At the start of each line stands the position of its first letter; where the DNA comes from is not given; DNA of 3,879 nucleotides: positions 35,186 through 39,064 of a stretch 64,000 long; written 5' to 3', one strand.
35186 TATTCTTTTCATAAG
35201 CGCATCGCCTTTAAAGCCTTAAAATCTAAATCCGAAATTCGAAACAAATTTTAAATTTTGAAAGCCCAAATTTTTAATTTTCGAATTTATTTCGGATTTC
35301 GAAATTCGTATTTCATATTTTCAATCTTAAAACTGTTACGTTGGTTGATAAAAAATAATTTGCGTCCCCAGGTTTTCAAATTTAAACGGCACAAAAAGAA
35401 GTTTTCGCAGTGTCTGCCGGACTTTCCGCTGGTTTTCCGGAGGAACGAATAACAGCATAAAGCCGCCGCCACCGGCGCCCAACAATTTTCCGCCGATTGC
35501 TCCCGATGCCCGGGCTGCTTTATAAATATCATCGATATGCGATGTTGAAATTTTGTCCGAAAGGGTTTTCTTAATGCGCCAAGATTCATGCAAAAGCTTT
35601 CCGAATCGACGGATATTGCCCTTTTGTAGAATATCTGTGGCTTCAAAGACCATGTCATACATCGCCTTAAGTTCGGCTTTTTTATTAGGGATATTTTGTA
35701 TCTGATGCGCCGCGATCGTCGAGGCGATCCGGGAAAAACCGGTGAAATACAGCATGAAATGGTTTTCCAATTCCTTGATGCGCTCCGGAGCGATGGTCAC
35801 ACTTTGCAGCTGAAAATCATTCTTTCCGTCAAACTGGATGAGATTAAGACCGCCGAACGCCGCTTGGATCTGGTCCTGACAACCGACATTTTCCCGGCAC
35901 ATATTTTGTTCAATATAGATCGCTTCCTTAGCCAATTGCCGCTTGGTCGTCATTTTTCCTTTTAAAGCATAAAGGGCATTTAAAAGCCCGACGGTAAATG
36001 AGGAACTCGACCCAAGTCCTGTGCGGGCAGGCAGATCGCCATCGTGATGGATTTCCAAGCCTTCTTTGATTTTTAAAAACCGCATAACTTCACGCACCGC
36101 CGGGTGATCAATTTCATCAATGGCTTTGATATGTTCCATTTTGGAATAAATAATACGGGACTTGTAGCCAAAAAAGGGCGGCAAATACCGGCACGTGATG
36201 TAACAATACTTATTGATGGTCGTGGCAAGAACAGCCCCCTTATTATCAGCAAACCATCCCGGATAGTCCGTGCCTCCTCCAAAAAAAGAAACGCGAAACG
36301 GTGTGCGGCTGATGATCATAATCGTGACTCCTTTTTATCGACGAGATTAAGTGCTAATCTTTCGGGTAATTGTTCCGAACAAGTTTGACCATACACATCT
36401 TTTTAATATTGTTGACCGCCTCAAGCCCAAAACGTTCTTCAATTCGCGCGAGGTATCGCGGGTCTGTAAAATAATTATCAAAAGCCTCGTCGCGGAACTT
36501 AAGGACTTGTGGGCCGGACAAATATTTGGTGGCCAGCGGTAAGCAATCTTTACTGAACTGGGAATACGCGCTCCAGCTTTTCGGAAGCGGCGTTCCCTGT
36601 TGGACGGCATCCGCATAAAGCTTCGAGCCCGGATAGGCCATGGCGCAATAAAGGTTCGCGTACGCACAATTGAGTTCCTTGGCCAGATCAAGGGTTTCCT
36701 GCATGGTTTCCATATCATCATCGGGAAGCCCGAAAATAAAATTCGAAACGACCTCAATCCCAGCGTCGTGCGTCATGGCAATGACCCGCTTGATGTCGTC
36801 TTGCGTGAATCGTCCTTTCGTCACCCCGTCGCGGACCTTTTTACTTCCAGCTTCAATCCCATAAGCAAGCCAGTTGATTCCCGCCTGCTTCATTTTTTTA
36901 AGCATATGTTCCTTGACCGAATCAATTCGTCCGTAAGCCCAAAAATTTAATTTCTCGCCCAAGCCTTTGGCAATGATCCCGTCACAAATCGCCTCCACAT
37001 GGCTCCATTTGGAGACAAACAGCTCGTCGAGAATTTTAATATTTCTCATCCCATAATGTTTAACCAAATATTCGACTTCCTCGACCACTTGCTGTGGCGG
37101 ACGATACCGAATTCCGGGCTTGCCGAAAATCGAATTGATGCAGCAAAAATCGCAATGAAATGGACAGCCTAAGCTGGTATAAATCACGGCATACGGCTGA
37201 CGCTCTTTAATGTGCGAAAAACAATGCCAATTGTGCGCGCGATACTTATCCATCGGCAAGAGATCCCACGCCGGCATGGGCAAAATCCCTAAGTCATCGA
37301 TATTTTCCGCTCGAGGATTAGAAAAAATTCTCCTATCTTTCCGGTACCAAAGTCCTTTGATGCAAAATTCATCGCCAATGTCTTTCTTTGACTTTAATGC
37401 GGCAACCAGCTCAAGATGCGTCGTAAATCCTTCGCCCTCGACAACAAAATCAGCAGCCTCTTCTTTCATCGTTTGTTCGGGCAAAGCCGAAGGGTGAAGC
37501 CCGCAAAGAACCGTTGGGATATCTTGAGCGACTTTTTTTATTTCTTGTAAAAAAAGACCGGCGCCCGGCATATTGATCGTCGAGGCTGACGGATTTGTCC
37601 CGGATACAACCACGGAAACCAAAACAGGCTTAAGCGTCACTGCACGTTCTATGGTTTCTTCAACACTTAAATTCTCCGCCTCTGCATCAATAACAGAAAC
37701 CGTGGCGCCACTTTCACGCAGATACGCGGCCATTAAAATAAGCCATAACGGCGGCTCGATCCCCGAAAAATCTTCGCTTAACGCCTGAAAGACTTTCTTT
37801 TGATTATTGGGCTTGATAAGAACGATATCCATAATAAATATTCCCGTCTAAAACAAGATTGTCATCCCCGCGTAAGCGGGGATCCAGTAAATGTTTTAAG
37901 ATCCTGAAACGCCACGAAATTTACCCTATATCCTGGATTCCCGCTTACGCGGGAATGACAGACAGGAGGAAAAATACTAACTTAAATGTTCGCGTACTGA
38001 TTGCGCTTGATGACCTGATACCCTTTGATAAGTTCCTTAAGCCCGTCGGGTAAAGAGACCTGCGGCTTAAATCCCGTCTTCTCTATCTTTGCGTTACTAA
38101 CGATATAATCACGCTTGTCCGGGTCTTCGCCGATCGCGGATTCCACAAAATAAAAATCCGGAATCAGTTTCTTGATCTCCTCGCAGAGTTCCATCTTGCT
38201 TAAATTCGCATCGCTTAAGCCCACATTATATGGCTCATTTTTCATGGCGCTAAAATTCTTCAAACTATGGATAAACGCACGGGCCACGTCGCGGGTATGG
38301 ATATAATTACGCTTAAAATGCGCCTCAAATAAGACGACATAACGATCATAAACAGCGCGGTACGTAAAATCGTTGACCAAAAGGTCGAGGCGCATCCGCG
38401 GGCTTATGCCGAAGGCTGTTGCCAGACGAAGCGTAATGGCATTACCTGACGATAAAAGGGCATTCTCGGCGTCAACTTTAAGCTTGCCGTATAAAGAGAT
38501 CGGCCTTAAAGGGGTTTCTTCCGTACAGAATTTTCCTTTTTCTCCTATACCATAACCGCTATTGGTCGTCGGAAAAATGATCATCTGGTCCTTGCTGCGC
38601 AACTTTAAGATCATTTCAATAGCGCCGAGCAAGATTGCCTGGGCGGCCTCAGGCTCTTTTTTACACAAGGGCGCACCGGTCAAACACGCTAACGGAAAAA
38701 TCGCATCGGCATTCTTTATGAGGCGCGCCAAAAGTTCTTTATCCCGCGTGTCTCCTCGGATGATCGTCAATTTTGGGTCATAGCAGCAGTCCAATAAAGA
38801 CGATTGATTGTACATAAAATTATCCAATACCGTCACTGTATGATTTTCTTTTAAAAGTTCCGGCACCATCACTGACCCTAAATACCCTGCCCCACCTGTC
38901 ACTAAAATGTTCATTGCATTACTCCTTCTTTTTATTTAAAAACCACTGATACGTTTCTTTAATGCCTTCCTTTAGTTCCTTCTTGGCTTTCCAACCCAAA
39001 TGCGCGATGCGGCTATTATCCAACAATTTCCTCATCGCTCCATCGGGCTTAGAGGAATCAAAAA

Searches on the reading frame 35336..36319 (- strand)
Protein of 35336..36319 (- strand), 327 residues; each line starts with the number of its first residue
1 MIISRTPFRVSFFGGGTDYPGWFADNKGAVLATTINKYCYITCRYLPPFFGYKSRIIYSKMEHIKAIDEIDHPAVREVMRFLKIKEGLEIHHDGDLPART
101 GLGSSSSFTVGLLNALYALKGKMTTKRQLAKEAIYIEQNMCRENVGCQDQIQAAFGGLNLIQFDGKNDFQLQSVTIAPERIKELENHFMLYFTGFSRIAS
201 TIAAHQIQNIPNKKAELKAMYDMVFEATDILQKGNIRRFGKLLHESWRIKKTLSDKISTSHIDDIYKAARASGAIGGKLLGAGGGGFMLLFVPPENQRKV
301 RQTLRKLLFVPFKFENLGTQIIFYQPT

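Call 7: search_protein_families(library=pfam, proteins=[window:35336-36319:-], max_evalue=0.0001)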
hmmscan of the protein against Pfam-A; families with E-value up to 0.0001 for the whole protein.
window:35336-36319:- (327 aa): 2 families
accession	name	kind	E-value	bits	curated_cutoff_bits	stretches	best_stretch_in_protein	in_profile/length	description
PF00288.32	GHMP_kinases_N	-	5.9e-15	55.7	22.3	1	76-157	8-87/87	GHMP kinases N terminal domain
PF08544.19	GHMP_kinases_C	-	2.9e-12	47.2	21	1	231-306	5-81/85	GHMP kinases C terminal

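Call 14: search_protein_families(library=ncbifam, proteins=[window:35336-36319:-], max_evalue=1e-10)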
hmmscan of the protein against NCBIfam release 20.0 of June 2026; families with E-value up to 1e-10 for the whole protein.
window:35336-36319:- (327 aa): 8 families
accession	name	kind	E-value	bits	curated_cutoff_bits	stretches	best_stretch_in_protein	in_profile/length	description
NF049969.1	GlMnHpPKinHddA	equivalog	2e-43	149.2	600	1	2-306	3-318/338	D-glycero-D-manno-heptose 7-phosphate kinase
NF009948.0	PRK13412.1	equivalog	1.3e-27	96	721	1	85-305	724-949/974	bifunctional fucokinase/fucose-1-phosphate guanylyltransferase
TIGR00549.1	mevalon_kin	equivalog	9.7e-21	74.5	163.05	1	30-289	19-274/276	mevalonate kinase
NF003036.0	PRK03926.1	equivalog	8.1e-18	64.5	403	1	74-305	63-280/302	mevalonate kinase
NF003006.0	PRK03817.1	equivalog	1.4e-16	60.4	443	0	224-310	246-331/352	galactokinase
TIGR00131.1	gal_kin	equivalog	1.5e-16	60.3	226.65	0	223-304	281-362/388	galactokinase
NF003705.0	PRK05322.1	equivalog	3.5e-11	42.4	385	0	223-302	280-359/388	galactokinase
NF001816.0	PRK00555.1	equivalog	7.3e-11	41.6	509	0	223-306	256-338/363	galactokinase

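Call 62: search_solved_structures(query=window:35336-36319:-, max_evalue=0.00001)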
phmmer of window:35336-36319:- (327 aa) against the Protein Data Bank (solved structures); distinct sequences matched with E-value up to 0.00001: 17.
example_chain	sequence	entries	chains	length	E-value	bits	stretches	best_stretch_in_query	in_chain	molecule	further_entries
4usm_A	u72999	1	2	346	2e-36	129.2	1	2-304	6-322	PUTATIVE SUGAR KINASE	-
4usk_A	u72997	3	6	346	3.9e-36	128.2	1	2-304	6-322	PUTATIVE SUGAR KINASE | SUGAR KINASE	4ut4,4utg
3k85_A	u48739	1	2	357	4.7e-33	118.1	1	2-316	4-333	D-glycero-D-manno-heptose 1-phosphate kinase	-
4n3o_A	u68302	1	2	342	1.2e-32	116.7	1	3-307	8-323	Putative D-glycero-D-manno-heptose 7-phosphate kinase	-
9iip_A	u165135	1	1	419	4.2e-17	65.7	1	84-306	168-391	L-fucokinase/L-fucose-1-P guanylyltransferase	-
5yys_A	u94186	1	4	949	4.6e-16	62.3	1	84-306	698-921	L-fucokinase, L-fucose-1-P guanylyltransferase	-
9iit_A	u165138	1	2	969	4.9e-16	62.2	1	84-306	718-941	L-fucokinase/L-fucose-1-P guanylyltransferase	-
2x7i_A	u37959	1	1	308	1.3e-12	50.9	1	75-293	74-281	MEVALONATE KINASE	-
1vis_A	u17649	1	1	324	2.1e-12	50.3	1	75-306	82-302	Mevalonate kinase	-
1kkh_A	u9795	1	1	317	2.2e-12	50.2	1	75-306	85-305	Mevalonate Kinase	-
1s4e_A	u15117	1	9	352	3.3e-12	49.6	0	224-306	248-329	Galactokinase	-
2cz9_A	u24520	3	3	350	2.9e-11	46.5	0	224-307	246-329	Probable galactokinase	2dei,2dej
8teb_A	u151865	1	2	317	6.2e-11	45.4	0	251-303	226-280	Mevalonate kinase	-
6mde_A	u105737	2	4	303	3.3e-10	43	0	233-302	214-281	Mevalonate kinase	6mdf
4hac_A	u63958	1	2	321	4e-10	42.7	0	233-302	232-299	Mevalonate kinase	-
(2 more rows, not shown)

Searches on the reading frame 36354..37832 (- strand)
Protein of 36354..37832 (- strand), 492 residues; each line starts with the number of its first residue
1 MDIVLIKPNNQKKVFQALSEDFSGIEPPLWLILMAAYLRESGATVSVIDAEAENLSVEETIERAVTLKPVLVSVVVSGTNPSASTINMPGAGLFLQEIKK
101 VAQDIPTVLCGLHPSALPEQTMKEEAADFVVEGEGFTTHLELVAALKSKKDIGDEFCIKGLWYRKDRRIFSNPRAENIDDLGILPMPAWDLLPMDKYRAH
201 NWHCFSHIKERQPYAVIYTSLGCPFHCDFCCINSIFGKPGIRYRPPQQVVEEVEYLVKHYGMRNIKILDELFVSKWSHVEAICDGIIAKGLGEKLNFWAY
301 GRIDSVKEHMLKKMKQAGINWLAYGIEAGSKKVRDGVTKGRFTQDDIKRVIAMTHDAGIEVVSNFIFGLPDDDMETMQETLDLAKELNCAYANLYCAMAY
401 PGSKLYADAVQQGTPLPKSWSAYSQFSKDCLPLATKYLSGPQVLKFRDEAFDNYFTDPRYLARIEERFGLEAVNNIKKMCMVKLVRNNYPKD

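Call 7: search_protein_families(library=pfam, proteins=[window:36354-37832:-], max_evalue=0.0001)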
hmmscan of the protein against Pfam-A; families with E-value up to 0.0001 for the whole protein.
window:36354-37832:- (492 aa): 2 families
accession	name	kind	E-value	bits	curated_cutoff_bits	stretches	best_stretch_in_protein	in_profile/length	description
PF04055.27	Radical_SAM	-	2.3e-19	70.6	29.5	1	218-384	2-166/166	Radical SAM superfamily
PF02310.24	B12-binding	-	2.5e-15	56.8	32.1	1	22-139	8-117/121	B12 binding domain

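Call 14: search_protein_families(library=ncbifam, proteins=[window:36354-37832:-], max_evalue=1e-10)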
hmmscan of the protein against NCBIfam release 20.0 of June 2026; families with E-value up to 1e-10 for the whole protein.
window:36354-37832:- (492 aa): 20 families
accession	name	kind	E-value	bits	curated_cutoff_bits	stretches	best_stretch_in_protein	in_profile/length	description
TIGR03471.1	HpnJ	equivalog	1.1e-46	159.8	577.6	1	28-467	34-445/472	hopanoid biosynthesis associated radical SAM protein HpnJ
TIGR02026.1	BchE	equivalog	1.2e-43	149.7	481.35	1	3-411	2-389/497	magnesium-protoporphyrin IX monomethyl ester anaerobic oxidative cyclase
NF050148.1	rSAM_ApyD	equivalog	5.5e-34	117.6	750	1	95-479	94-454/645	RiPP biosynthesis radical SAM protein ApyD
NF038361.1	rSAM_Sden_1168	equivalog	3.7e-32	111.6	575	1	94-414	160-478/560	Sden_1168 family B12-binding radical SAM P-methyltransferase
TIGR04072.2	rSAM_ladder_B12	equivalog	7.7e-32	110.5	360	1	215-414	181-377/443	lipid biosynthesis B12-binding/radical SAM protein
TIGR04014.1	B12_SAM_MJ_0865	equivalog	6.4e-28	97.7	360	1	98-410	61-359/434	methyl-coenzyme M reductase glutamine C-methyltransferase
TIGR04295.1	B12_rSAM_oligo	hypoth_equivalog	1.6e-27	96.3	400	1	28-421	25-394/422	TIGR04295 family B12-binding domain-containing radical SAM protein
NF033070.1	rSAM_AprD4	equivalog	6.4e-26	91.2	500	1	177-413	166-394/456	AprD4 family radical SAM diol-dehydratase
TIGR04385.1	B12_rSAM_cofa1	equivalog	1.2e-24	87.3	450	1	28-386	20-363/438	B12 lower ligand biosynthesis radical SAM protein BzaD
TIGR03975.1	rSAM_ocin_1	subfamily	1.1e-23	83.6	281.85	1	91-387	143-430/606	RiPP maturation radical SAM C-methyltransferase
TIGR04013.1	B12_SAM_MJ_1487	hypoth_equivalog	1.4e-22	80.1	251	1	94-264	59-199/382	TIGR04013 family B12-binding domain/radical SAM domain-containing protein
TIGR04479.1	bcpD_PhpK_rSAM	subfamily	1.5e-18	66.5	600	1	129-388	174-410/504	PhpK family radical SAM P-methyltransferase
NF045585.1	rSAM_slr0320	equivalog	8.2e-17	60.9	775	1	196-390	216-412/511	photosystem II high light acclimation radical SAM protein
TIGR03960.1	rSAM_fuse_unch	hypoth_equivalog_domain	1.3e-15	57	462.3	1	194-394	233-431/605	TIGR03960 family B12-binding radical SAM protein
TIGR04367.1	HpnR_B12_rSAM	equivalog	1.4e-15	56.8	650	1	28-408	22-372/490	hopanoid C-3 methylase HpnR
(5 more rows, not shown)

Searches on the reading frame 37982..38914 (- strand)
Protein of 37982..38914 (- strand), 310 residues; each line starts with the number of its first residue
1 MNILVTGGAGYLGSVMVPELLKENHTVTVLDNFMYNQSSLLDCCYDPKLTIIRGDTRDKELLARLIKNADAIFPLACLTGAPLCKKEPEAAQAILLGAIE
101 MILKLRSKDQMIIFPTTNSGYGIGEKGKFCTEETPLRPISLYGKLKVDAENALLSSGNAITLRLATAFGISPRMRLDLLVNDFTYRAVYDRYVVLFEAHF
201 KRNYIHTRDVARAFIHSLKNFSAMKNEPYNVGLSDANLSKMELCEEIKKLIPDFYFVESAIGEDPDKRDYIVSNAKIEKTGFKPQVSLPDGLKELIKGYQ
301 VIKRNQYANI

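Call 7: search_protein_families(library=pfam, proteins=[window:37982-38914:-], max_evalue=0.0001)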
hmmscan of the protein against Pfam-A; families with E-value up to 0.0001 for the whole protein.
window:37982-38914:- (310 aa): 7 families
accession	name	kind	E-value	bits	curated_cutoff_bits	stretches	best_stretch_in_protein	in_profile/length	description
PF01370.27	Epimerase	-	2.5e-26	93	20.9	1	3-232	1-240/240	NAD dependent epimerase/dehydratase family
PF16363.11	GDP_Man_Dehyd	-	1.9e-17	64.2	27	1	4-294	1-331/332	GDP-mannose 4,6 dehydratase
PF04321.23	RmlD_sub_bind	-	2.3e-10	40.5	27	1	1-173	1-157/287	RmlD substrate binding domain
PF01073.25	3Beta_HSD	-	5.3e-09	35.9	22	1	4-166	1-180/280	3-beta hydroxysteroid dehydrogenase/isomerase family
PF05368.20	NmrA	-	2.3e-08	34.4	27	1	2-74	4-75/298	NmrA-like family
PF13460.12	NAD_binding_10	-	2.7e-06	27.8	27.2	1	7-73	1-65/184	NAD(P)H-binding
PF02719.21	Polysacc_synt_2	-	9.4e-05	22.2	20.2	0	3-91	1-100/293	Polysaccharide biosynthesis protein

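Call 14: search_protein_families(library=ncbifam, proteins=[window:37982-38914:-], max_evalue=1e-10)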
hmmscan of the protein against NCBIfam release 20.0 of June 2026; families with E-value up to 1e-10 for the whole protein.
window:37982-38914:- (310 aa): 5 families
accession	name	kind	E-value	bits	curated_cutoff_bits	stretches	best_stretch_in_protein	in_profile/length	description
TIGR01179.1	galE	equivalog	1.1e-23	83.6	262.3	1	2-157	1-160/332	UDP-glucose 4-epimerase GalE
TIGR01181.1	dTDP_gluc_dehyt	equivalog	3e-20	72.6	365.1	1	2-300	1-312/321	dTDP-glucose 4,6-dehydratase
TIGR04180.1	EDH_00030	hypoth_equivalog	2.8e-12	46.3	475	1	3-249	1-254/297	NAD-dependent 4,6-dehydratase LegB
NF043036.1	ErythonDh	equivalog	8.5e-12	44.9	325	1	1-150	1-157/321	D-erythronate dehydrogenase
NF007956.0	PRK10675.1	subfamily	1.1e-11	44.5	394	1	1-153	1-160/338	UDP-glucose 4-epimerase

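Call 44: search_solved_structures(query=window:37982-38914:-, max_evalue=1e-10, show_alignments=1)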
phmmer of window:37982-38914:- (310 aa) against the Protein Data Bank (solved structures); distinct sequences matched with E-value up to 1e-10: 23.
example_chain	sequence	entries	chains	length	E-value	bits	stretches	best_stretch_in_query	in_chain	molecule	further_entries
6vo6_A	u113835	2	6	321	4.1e-119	400.6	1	2-309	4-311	Putative sugar-nucleotide epimerase/dehydratease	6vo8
8rdg_A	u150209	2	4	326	1.7e-22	83.4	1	1-296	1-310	SDR family NAD(P)-dependent oxidoreductase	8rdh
8rdi_A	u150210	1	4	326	6.3e-22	81.6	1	1-296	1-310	SDR family NAD(P)-dependent oxidoreductase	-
4zrm_A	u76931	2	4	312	9.3e-17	64.6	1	1-297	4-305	UDP-glucose 4-epimerase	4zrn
1r6d_A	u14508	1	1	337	2.2e-15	60.1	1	1-300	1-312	TDP-glucose-4,6-dehydratase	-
6wjb_A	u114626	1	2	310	2.9e-15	59.7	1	2-236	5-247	NAD-dependent epimerase/dehydratase family protein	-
5u4q_A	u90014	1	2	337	3.7e-15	59.4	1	1-300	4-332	dTDP-glucose 4,6-dehydratase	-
1r66_A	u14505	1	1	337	1e-14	57.9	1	1-300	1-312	TDP-glucose-4,6-dehydratase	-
6wj9_A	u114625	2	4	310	1.4e-14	57.4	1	2-236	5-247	NAD-dependent epimerase/dehydratase family protein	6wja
8shh_A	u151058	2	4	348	3.8e-14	56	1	3-301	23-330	dTDP-glucose 4,6-dehydratase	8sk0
6bwl_A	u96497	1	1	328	1.5e-13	54.1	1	1-161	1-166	Pal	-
8wxk_A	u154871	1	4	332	3.2e-13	53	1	2-159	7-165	UDP-glucose 4-epimerase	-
6dnt_A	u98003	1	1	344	3.7e-13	52.8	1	2-298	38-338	NAD-dependent epimerase/dehydratase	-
6bi4_A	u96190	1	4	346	4.1e-13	52.7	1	1-300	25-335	dTDP-glucose 4,6-dehydratase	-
4lk3_A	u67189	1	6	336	1.4e-12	50.9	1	2-299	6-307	UDP-glucuronic acid decarboxylase 1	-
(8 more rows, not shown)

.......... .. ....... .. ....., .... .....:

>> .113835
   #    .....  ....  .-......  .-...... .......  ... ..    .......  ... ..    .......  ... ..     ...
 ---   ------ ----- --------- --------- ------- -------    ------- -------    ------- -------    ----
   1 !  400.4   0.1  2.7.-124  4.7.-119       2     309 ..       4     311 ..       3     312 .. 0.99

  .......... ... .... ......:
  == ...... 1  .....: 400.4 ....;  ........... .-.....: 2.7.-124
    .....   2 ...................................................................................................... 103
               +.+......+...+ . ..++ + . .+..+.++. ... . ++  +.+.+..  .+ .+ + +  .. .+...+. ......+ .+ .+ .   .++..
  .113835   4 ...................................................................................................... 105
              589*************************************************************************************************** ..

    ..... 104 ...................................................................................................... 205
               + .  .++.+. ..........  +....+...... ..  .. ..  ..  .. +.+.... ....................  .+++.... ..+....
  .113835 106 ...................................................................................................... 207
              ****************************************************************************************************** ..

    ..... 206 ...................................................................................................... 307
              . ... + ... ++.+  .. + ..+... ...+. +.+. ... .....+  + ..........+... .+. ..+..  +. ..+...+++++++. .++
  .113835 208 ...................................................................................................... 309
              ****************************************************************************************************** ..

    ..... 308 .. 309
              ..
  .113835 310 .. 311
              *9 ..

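Call 82: predict_structure(protein=window:37982-38914:-)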
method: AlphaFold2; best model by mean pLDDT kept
length: 310 residues; sequences in the alignment: 1
mean_pLDDT: 42.7   pTM: 0.37
mean pLDDT of the five models: 42.7, 38.2, 33.6, 28.0, 27.6
residues with pLDDT >= 90: 0; 70-90: 28; 50-70: 46; < 50: 236
segments of 3 or more residues with pLDDT < 50: 34-42, 76-94, 108-244, 246-310
pLDDT, mean of each block of 10 residues (from residue 1): 63 57 74 48 67 65 75 50 43 49 51 37 29 28 27 31 33 32 29 31 35 44 35 42 48 40 36 30 33 37 27
secondary structure, 60 per line:
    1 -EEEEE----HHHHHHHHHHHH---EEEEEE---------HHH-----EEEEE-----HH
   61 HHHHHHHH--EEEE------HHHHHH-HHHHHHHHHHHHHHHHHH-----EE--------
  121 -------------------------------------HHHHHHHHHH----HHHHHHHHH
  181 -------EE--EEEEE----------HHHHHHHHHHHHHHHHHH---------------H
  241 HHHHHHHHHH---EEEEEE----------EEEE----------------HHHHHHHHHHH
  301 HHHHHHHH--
elements in order: E2-6 H11-22 E26-31 E49-53 H59-68 E71-74 H81-86 H88-105 H158-167 H172-180 E192-196 H207-224 H240-250 E254-259 E270-273 H290-308

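Call 84: fold_search(model_id=the predicted structure, library=pdb)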
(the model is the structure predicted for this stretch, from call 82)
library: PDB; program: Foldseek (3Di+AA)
matches with E <= 10: 1857; with E <= 0.001: 162
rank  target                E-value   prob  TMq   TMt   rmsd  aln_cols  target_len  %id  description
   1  6vo8_A                1.0e-18  1.00  0.36  0.37  19.6       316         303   50  X-ray structure of the Cj1427 in the presence of NADH and GDP-D-glycero-D-mannoheptose, an essential NAD-dependent deh (released 2020-03-25)
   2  6vo6_D                2.1e-18  1.00  0.37  0.37  19.2       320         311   52  Crystal Structure of Cj1427, an Essential NAD-dependent Dehydrogenase from Campylobacter jejuni, in the Presence of NA (released 2020-04-01)
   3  6vo8_B                2.8e-18  1.00  0.37  0.38  19.2       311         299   51  X-ray structure of the Cj1427 in the presence of NADH and GDP-D-glycero-D-mannoheptose, an essential NAD-dependent deh (released 2020-03-25)
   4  6vo6_B                3.3e-18  1.00  0.36  0.36  19.6       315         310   50  Crystal Structure of Cj1427, an Essential NAD-dependent Dehydrogenase from Campylobacter jejuni, in the Presence of NA (released 2020-04-01)
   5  6vo6_A                3.8e-18  1.00  0.36  0.36  19.1       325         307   49  Crystal Structure of Cj1427, an Essential NAD-dependent Dehydrogenase from Campylobacter jejuni, in the Presence of NA (released 2020-04-01)
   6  6vo6_C                2.8e-16  1.00  0.36  0.38  19.0       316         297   46  Crystal Structure of Cj1427, an Essential NAD-dependent Dehydrogenase from Campylobacter jejuni, in the Presence of NA (released 2020-04-01)
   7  8rdh_A                4.2e-08  1.00  0.33  0.33  18.6       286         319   19  Crystal structure of UDP-galactose 4-epimerase from Pyrococcus horikoshii with bound NAD and GDP-L-fucose (released 2024-12-18)
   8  8rdg_A                5.1e-08  1.00  0.34  0.34  15.9       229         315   23  Crystal structure of UDP-galactose 4-epimerase from Pyrococcus horikoshii with bound NAD (released 2024-12-18)
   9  6wjb_A                2.1e-07  1.00  0.34  0.34   6.2       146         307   29  UDP-GlcNAc C4-epimerase from Pseudomonas protegens in complex with NAD and UDP-GlcNAc (released 2020-07-08)
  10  6wj9_A                2.9e-07  1.00  0.34  0.34   6.2       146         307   29  UDP-GlcNAc C4-epimerase mutant S121A/Y146F from Pseudomonas protegens in complex with UDP-GlcNAc (released 2020-07-08)
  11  6wj9_B                4.0e-07  1.00  0.33  0.33   6.3       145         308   29  UDP-GlcNAc C4-epimerase mutant S121A/Y146F from Pseudomonas protegens in complex with UDP-GlcNAc (released 2020-07-08)
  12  8rdi_A                4.0e-07  1.00  0.34  0.33  16.1       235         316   22  Crystal structure of UDP-galactose 4-epimerase from Pyrococcus horikoshii containing Y145F mutation and with bound NAD (released 2024-12-18)
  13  6wjb_B                5.5e-07  1.00  0.31  0.31   6.6       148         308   30  UDP-GlcNAc C4-epimerase from Pseudomonas protegens in complex with NAD and UDP-GlcNAc (released 2020-07-08)
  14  7ys8_B                1.4e-06  1.00  0.30  0.30   2.7       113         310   26  Crystal Structure of UDP-glucose 4-epimerase (Rv3634c) from Mycobacterium tuberculosis (released 2023-08-16)
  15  8vr2_B                3.8e-06  1.00  0.30  0.29   2.5       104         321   26  Crystal structure of the Pcryo_0617 oxidoreductase/decarboxylase from Psychrobacter cryohalolentis K5 in the presence  (released 2024-01-31)
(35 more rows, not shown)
